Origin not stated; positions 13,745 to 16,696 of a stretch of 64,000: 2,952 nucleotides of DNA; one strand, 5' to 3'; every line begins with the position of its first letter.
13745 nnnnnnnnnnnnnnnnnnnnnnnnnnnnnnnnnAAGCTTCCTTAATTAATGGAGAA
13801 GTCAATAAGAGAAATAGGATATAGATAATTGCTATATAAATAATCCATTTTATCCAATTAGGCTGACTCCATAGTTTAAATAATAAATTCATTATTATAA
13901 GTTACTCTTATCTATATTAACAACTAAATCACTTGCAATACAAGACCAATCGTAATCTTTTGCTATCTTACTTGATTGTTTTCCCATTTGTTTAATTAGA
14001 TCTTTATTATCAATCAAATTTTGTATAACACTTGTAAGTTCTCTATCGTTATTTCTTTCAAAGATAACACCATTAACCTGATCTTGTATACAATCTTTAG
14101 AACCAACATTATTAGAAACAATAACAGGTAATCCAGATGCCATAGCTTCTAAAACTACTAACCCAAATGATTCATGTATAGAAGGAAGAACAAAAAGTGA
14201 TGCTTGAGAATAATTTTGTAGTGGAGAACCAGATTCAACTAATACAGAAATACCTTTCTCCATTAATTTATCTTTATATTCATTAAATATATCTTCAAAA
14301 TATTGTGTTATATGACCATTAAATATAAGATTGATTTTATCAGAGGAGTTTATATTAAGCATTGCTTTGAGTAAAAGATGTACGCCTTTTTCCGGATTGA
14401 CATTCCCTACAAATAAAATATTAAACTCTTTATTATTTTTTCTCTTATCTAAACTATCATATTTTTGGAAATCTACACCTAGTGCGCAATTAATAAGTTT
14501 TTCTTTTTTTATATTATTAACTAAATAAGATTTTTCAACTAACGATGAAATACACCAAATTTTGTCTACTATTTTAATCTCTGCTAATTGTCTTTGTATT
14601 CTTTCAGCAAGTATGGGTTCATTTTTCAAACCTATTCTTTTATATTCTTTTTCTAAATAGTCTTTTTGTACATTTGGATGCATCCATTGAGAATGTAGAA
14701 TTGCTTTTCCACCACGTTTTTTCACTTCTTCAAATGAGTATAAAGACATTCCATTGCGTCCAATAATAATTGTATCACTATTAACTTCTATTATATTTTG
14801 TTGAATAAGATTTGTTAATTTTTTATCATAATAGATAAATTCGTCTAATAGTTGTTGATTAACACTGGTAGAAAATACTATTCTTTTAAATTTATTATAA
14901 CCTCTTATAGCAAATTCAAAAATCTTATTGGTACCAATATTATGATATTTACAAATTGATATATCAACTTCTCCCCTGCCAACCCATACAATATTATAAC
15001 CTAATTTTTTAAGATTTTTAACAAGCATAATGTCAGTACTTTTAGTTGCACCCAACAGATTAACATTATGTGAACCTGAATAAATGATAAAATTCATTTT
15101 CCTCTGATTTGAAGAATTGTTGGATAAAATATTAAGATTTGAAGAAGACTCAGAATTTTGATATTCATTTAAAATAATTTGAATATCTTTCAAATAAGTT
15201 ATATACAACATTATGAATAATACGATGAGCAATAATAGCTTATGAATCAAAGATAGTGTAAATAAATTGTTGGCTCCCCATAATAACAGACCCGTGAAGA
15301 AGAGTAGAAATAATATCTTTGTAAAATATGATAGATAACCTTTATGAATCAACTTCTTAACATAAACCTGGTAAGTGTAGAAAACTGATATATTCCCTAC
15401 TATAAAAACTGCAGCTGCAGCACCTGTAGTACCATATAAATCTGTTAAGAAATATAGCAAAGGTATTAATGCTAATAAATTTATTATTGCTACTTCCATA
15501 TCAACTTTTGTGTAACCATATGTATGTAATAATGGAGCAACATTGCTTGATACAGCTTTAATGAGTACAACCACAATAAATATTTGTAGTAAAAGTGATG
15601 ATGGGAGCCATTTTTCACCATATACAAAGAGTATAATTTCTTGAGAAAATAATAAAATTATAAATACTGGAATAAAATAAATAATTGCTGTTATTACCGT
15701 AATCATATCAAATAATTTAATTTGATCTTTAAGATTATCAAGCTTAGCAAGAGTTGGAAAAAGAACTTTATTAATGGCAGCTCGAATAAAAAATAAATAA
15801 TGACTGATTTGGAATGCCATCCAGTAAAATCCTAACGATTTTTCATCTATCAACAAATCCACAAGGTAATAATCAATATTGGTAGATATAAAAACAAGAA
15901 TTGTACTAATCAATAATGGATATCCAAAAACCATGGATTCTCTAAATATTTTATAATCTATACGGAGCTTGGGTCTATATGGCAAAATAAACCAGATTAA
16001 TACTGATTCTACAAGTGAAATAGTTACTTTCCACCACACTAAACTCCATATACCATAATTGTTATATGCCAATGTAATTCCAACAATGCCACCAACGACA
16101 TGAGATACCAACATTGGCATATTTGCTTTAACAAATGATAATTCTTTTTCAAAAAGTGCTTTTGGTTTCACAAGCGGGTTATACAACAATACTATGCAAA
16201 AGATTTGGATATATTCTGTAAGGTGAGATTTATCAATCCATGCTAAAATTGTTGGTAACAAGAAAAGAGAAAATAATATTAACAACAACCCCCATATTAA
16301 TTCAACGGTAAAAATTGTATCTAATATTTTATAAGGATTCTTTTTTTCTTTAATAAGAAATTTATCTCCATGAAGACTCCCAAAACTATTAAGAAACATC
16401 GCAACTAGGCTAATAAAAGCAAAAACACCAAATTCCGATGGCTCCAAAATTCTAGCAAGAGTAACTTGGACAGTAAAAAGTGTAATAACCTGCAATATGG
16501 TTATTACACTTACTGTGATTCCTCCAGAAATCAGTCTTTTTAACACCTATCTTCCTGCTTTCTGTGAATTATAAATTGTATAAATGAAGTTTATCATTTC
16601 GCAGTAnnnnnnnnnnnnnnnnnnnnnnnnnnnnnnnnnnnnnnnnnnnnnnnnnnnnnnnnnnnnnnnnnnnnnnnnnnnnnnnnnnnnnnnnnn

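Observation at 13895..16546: Single ORF fusing a Wzx flippase to a GT4 glycosyltransferase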

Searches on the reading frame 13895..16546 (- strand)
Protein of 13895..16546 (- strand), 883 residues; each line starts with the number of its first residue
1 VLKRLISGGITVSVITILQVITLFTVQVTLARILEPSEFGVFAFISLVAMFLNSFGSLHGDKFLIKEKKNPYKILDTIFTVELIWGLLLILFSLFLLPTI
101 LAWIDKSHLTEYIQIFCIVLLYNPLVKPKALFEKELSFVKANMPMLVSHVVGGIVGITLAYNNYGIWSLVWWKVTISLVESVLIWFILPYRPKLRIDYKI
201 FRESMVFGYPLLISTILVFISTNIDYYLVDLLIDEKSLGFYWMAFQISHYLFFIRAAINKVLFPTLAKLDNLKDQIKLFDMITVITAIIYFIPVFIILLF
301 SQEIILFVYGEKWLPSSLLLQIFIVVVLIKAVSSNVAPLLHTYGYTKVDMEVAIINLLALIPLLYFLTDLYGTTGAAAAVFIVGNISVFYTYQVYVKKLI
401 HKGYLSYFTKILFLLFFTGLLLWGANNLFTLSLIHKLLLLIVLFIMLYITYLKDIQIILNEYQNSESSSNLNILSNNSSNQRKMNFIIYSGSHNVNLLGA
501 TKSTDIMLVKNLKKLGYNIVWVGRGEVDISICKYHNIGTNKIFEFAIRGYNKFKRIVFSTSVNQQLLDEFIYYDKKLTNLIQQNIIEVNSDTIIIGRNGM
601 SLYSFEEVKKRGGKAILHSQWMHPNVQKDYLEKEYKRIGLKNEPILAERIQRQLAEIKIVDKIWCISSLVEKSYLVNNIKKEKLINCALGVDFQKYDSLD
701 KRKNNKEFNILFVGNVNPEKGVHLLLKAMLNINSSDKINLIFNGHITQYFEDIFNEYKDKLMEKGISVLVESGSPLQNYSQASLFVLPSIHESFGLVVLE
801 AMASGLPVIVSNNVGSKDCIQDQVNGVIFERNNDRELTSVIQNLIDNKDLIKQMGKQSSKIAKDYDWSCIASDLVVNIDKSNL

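Call 3: search_protein_families(library=pfam, proteins=[window:13895-16546:-], max_evalue=0.01)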
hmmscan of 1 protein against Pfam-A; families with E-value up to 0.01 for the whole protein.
window:13895-16546:- (883 aa): 7 families
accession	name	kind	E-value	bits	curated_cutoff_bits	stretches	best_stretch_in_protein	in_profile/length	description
PF13440.11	Polysacc_synt_3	-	2.7e-51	175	23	1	30-316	2-291/293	Polysaccharide biosynthesis protein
PF00534.26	Glycos_transf_1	-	4.8e-31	108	26.4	1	701-859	9-170/172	Glycosyl transferases group 1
PF13692.12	Glyco_trans_1_4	-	2.8e-24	86.4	27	1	708-847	2-142/142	Glycosyl transferases group 1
PF01943.22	Polysacc_synt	-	3.8e-17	63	28.2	1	12-269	8-273/274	Polysaccharide biosynthesis protein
PF20706.3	GT4-conflict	-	6.1e-15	55.5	26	1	678-830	168-335/385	Family 4 Glycosyltransferase in conflict systems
PF23592.1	Cadherin_CELSR2_9th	-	0.0011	19.5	36.8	1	452-511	10-69/100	CELSR2-like, ninth cadherin domain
PF13524.12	Glyco_trans_1_2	-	0.0048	17.3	25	0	794-868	63-136/144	Glycosyl transferase-like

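Call 4: search_protein_families(library=ncbifam, proteins=[window:13895-16546:-], max_evalue=0.01)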
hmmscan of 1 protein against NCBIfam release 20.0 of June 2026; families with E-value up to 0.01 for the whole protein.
window:13895-16546:- (883 aa): 43 families (the best 25 are shown)
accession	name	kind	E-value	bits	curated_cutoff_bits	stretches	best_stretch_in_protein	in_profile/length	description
NF007773.0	PRK10459.1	equivalog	1.8e-37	129.5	273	1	4-450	6-456/492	MOP flippase family protein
NF058658.1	Oglyco_Wzx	exception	3.6e-26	92.2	720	1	5-452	14-460/478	O-glycosylation flippase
NF047674.1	TeichurnBiosyTuaB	equivalog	1.6e-22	80.2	580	1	9-426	16-436/469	teichuronic acid biosynthesis protein TuaB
NF038295.1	EPS_HpsP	equivalog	6.5e-22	78.1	550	1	704-875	204-381/388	hormogonium polysaccharide biosynthesis glycosyltransferase HpsP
NF041876.1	EPS_EpsE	equivalog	4.1e-21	75.7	400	1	682-871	186-386/389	exopolysaccharide biosynthesis GT4 family glycosyltransferase EpsE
TIGR02149.1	glgA_Coryne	subfamily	1.2e-20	74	302.4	1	692-873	179-382/391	glycogen synthase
TIGR03449.1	mycothiol_MshA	equivalog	1.7e-18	66.8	462.5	1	648-875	150-397/406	D-inositol-3-phosphate glycosyltransferase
NF041010.1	glycosy_Agl16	equivalog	2.7e-18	65.9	575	1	649-873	125-343/352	glycosylation protein Agl16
NF046085.1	XrtY_assoc_Gly1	equivalog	4.4e-18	65.3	400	1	651-869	172-372/387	XrtY-associated glycosyltransferase XYAG1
TIGR03088.1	stp2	hypoth_equivalog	2.5e-17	63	409.05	1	674-863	150-354/374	TIGR03088 family PEP-CTERM/XrtA system glycosyltransferase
TIGR03999.1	thiol_BshA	equivalog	8.6e-17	61.1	273.7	1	704-866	196-358/375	N-acetyl-alpha-D-glucosaminyl L-malate synthase BshA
TIGR04157.1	glyco_rSAM_CFB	subfamily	9.2e-16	57.8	400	1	550-860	52-387/406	TIGR04157 family glycosyltransferase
NF050063.1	ProtGlycPglJ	equivalog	9.2e-15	54.7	500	1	679-875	167-360/363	N-acetylgalactosamine-N,N'-diacetylbacillosaminyl-diphospho-undecaprenol 4-alpha-N-acetylgalactosaminyltransferase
TIGR04047.1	MSMEG_0565_glyc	hypoth_equivalog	1.3e-14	54.1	259.85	1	690-872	167-365/373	MSMEG_0565 family glycosyltransferase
NF012028.0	PRK15484.1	subfamily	1.5e-14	53.9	618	1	567-873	79-370/380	lipopolysaccharide N-acetylglucosaminyltransferase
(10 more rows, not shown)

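Call 7: find_homologous_proteins(query=window:13895-16546:-, max_evalue=0.00001)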
Query window:13895-16546:- (883 aa): 77 proteins with E <= 0.00001 among 8000 candidates.
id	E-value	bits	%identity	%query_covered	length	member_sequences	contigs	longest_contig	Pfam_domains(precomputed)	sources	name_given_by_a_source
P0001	0.0e+0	1920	100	100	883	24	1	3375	PF01943.23,PF00534.27,PF13440.12,PF20706.4,PF13692.13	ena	-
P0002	0.0e+0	1393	72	100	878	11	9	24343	PF01943.23,PF00534.27,PF13440.12,PF20706.4,PF13692.13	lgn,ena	-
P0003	0.0e+0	1372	71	100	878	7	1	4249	PF01943.23,PF00534.27,PF13440.12,PF20706.4,PF13692.13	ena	-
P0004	0.0e+0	1365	69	100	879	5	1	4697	PF01943.23,PF00534.27,PF13440.12,PF20706.4,PF13692.13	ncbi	-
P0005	0.0e+0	1305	66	100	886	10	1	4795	PF01943.23,PF00534.27,PF13440.12,PF20706.4,PF13692.13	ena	-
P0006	0.0e+0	1304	66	100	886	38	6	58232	PF01943.23,PF00534.27,PF13440.12,PF20706.4,PF13692.13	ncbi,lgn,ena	-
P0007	0.0e+0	1282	64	100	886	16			PF01943.23,PF00534.27,PF13440.12,PF20706.4,PF13692.13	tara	tara:strand:- start:1254 stop:3914 length:2661 start_codon:yes stop_codon:yes gene_type:complete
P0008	0.0e+0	1149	59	99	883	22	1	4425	PF01943.23,PF00534.27,PF13440.12,PF20706.4,PF13692.13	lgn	-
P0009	2.3e-232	792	67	61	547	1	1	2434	PF01943.23,PF13440.12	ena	-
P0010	2.2e-44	170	33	44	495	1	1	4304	PF01943.23,PF13440.12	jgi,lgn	-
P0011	5.0e-30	123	26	34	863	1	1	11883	PF01943.23,PF00534.27,PF13579.13,PF13439.13,PF13440.12,PF20706.4,PF13692.13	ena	-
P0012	8.8e-29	119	28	37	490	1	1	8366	PF01943.23,PF13440.12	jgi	jgi:PST family polysaccharide transporter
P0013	3.0e-26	110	28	50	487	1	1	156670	PF01943.23,PF13440.12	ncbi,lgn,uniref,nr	ncbi:O-antigen/teichoic acid export membrane protein [Maribacter vaceletii]|uniref:O-antigen/teichoi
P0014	5.4e-26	109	28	39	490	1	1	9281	PF01943.23,PF13440.12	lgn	-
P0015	2.4e-25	107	24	51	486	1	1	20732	PF01943.23,PF13440.12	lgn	-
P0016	1.0e-24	105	25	39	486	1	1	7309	PF01943.23,PF13440.12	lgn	-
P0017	2.5e-24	104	27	50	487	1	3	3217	PF01943.23,PF13440.12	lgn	-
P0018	1.2e-23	102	28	34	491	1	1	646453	PF01943.23,PF13440.12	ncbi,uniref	ncbi:lipopolysaccharide biosynthesis protein [Lysinibacillus sp. NPDC097287]|uniref:lipopolysacchari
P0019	6.3e-23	99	28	34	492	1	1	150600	PF01943.23,PF13440.12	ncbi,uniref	ncbi:lipopolysaccharide biosynthesis protein [Lysinibacillus sp. 54212]|uniref:lipopolysaccharide bi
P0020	1.6e-21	95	24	41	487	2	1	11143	PF01943.23,PF13440.12,PF00909.27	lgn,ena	-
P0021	3.2e-21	94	24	44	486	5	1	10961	PF01943.23,PF13440.12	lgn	-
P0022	3.6e-21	93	25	39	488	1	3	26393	PF01943.23,PF13440.12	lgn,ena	-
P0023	4.3e-21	93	27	33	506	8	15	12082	PF01943.23,PF13440.12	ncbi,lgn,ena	-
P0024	4.7e-21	93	22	49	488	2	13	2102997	PF01943.23,PF13440.12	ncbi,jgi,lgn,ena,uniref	ncbi:lipopolysaccharide biosynthesis protein [Amedibacillus dolichus]|uniref:lipopolysaccharide bios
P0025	7.2e-21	92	26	39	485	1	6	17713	PF01943.23,PF13440.12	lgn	-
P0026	7.4e-21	92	25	39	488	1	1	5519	PF01943.23,PF13440.12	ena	-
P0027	1.0e-20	92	25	48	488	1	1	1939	PF01943.23,PF13440.12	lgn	-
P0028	1.5e-20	91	24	45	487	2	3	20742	PF01943.23,PF13440.12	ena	-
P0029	2.5e-20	91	27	38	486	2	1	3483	PF01943.23,PF13440.12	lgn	-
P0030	4.2e-20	90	25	41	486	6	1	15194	PF01943.23,PF13440.12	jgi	-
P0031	7.7e-20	89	24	43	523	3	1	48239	PF01943.23,PF13440.12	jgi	-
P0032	3.3e-19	87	27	38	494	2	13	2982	PF01943.23,PF13440.12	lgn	-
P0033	3.8e-19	87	27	35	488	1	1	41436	PF01943.23,PF13440.12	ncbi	-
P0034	4.0e-19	87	26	45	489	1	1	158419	PF01943.23,PF13440.12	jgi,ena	-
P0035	4.0e-19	87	26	41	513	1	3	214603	PF01943.23,PF13440.12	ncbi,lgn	-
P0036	1.1e-18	85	25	43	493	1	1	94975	PF01943.23,PF13440.12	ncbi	-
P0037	4.2e-18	83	24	38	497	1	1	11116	PF01943.23,PF13440.12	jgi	jgi:lipopolysaccharide exporter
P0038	6.2e-18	83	26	40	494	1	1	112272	PF01943.23,PF13440.12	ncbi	-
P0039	6.2e-18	83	22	49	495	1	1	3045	PF01943.23,PF13440.12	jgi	jgi:PST family polysaccharide transporter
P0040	6.9e-18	83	23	35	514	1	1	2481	PF01943.23,PF13440.12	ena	-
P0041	9.3e-18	82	25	32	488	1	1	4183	PF01943.23,PF13440.12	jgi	jgi:PST family polysaccharide transporter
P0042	2.9e-17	80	23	35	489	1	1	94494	PF01943.23,PF13440.12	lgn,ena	-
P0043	3.0e-16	77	22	34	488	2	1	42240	PF01943.23,PF13440.12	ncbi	-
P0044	3.4e-16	77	23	38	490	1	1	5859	PF01943.23,PF13440.12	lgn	-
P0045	3.6e-16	77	25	34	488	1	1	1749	PF01943.23,PF13440.12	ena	-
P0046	4.1e-16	77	25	34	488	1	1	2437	PF01943.23,PF13440.12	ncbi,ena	-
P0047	4.3e-16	77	25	34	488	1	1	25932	PF01943.23,PF13440.12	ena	-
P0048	4.6e-16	76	25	34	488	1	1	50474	PF01943.23,PF13440.12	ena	-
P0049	4.6e-16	76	25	34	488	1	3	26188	PF01943.23,PF13440.12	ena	-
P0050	6.0e-16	76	25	34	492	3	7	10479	PF01943.23,PF13440.12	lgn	-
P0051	8.2e-16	76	24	41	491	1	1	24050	PF01943.23,PF13440.12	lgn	-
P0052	1.1e-15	75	25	34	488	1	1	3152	PF01943.23,PF13440.12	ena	-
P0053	1.5e-15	75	24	37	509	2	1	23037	PF01943.23,PF13440.12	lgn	-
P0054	1.6e-15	75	25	34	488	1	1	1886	PF01943.23,PF13440.12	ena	-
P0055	1.6e-15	75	24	34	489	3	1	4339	PF01943.23,PF13440.12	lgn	-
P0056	2.4e-15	74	24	34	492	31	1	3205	PF01943.23,PF13440.12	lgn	-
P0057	7.8e-15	72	25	34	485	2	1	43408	PF01943.23,PF13440.12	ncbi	-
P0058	8.9e-15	72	22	46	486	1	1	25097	PF01943.23,PF13440.12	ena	-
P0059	2.9e-13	67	26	36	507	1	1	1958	PF01943.23,PF13440.12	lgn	-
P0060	1.1e-12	65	23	34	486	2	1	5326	PF01943.23,PF13440.12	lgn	-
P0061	1.1e-12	65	24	34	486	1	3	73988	PF01943.23,PF13440.12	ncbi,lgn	-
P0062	2.6e-12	64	25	33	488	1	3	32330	PF01943.23,PF13440.12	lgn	-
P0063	3.0e-12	64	22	36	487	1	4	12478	PF01943.23,PF13440.12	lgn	-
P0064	3.2e-12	64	25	42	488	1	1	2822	PF01943.23,PF13440.12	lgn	-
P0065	4.2e-12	63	23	38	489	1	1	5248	PF01943.23,PF13440.12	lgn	-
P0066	8.7e-12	62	28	45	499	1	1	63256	PF01943.23,PF13440.12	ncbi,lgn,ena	-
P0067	3.1e-11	60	24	37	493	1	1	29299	PF01943.23,PF13440.12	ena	-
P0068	1.5e-10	58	27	47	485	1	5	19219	PF01943.23,PF13440.12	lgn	-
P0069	1.2e-9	55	30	21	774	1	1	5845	PF00534.27,PF13579.13,PF13439.13,PF03706.19,PF20706.4,PF13692.13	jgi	jgi:phosphatidylinositol alpha-mannosyltransferase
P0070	6.0e-9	53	23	34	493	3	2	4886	PF01943.23,PF13440.12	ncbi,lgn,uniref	ncbi:lipopolysaccharide biosynthesis protein [Acinetobacter sp.]|uniref:lipopolysaccharide biosynthe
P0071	2.7e-8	51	26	39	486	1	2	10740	PF01943.23,PF13440.12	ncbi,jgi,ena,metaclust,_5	metaclust:\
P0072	5.8e-7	46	27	22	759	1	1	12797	PF00534.27,PF13579.13,PF13524.13,PF13439.13,PF03706.19,PF20706.4,PF13692.13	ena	-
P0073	1.6e-6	45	20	42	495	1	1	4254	PF01943.23,PF13440.12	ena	-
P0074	2.1e-6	45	21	21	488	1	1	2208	PF01943.23,PF13440.12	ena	-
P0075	2.7e-6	44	21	21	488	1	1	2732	PF01943.23,PF13440.12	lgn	-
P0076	2.9e-6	44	23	46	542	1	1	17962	PF01943.23,PF01554.24,PF13440.12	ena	-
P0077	6.9e-6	43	28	21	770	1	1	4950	PF00534.27,PF13579.13,PF13524.13,PF13439.13,PF03706.19,PF20706.4,PF13692.13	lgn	-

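Call 12: find_related_loci(query=A1, collection=genome_contigs, flank=10000)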
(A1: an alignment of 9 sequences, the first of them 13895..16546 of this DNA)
Query A1 (883 aa) in genome_contigs; peptide patterns used: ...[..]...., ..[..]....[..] (x = any residue, [..] = any of these).
56 stretches matched a pattern; 14 encode a relative of the query (tblastn E <= 1e-3); 14 distinct loci.
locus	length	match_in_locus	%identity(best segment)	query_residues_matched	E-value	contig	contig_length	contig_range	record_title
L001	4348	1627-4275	99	1-883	0e+0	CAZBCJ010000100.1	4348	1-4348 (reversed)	MAG TPA_asm: uncultured Flavobacteriaceae bacterium isolate SRP092796_co6_34 genome assembly, contig: NODE_48330_length_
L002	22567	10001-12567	43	2-870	0e+0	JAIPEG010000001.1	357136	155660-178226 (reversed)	MAG: Bacteriovoracaceae bacterium isolate Tobar13m-G32 Tobar13m-C19, whole genome shotgun sequence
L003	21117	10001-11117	33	1-372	4e-55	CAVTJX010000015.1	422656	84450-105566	MAG: uncultured bacterium isolate MFD05674.bin.2.33 genome assembly, contig: contig_38474, whole genome shotgun sequence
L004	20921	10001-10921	27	21-325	1e-24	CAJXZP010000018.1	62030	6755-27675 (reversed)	MAG TPA_asm: uncultured Flavobacteriales bacterium isolate SRR3580189_bin.58_MetaBAT_v2.12.1_MAG genome assembly, contig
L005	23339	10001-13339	26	24-855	2e-23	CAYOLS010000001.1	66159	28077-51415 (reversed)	MAG TPA_asm: uncultured Ferruginibacter sp. isolate SRP199154_co2_90 genome assembly, contig: NODE_252_length_66159_cov_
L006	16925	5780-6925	25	24-404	6e-22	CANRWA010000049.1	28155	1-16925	MAG TPA_asm: uncultured Clostridia bacterium isolate SRR15730559_bin.10_metawrap_v1.3_MAG genome assembly, contig: NODE.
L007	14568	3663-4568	25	24-322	4e-21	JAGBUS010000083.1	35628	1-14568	MAG: Alistipes sp. isolate RGIG9464 Yak_Cecum-3__c832977, whole genome shotgun sequence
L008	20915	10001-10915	29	24-325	4e-23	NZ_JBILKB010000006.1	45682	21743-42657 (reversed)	MAG: Flavobacterium sp. isolate ME2017-06-20_3300042352_group7_bin86 Rohwer_bin905_scaffold_88_c1, whole genome shotgun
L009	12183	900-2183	24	19-438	2e-14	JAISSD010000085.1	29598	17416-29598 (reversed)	MAG: Prevotella sp. isolate Kf353_bin95 k119_1439821, whole genome shotgun sequence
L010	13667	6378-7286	26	24-322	2e-13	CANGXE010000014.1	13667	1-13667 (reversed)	MAG: Bacteroidetes bacterium isolate RE-15aug16-101 genome assembly, contig: RE-15aug16-C6550, whole genome shotgun sequ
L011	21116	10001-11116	23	19-389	3e-13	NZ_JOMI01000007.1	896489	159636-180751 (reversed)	Prevotella sp. 10(H) K348DRAFT_scf7180000000026_quiver.7_C, whole genome shotgun sequence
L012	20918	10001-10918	24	19-322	2e-11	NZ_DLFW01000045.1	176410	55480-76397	MAG: Dysgonomonas sp. UBA7710 UBA7710_contig_142, whole genome shotgun sequence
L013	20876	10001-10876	24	19-309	3e-11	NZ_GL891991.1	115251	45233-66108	Dysgonomonas gadei ATCC BAA-286 supercont1.13, whole genome shotgun sequence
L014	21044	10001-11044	24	19-363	3e-12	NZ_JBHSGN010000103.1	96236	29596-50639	Dysgonomonas termitidis strain CCUG 66188 GCM70023304_137, whole genome shotgun sequence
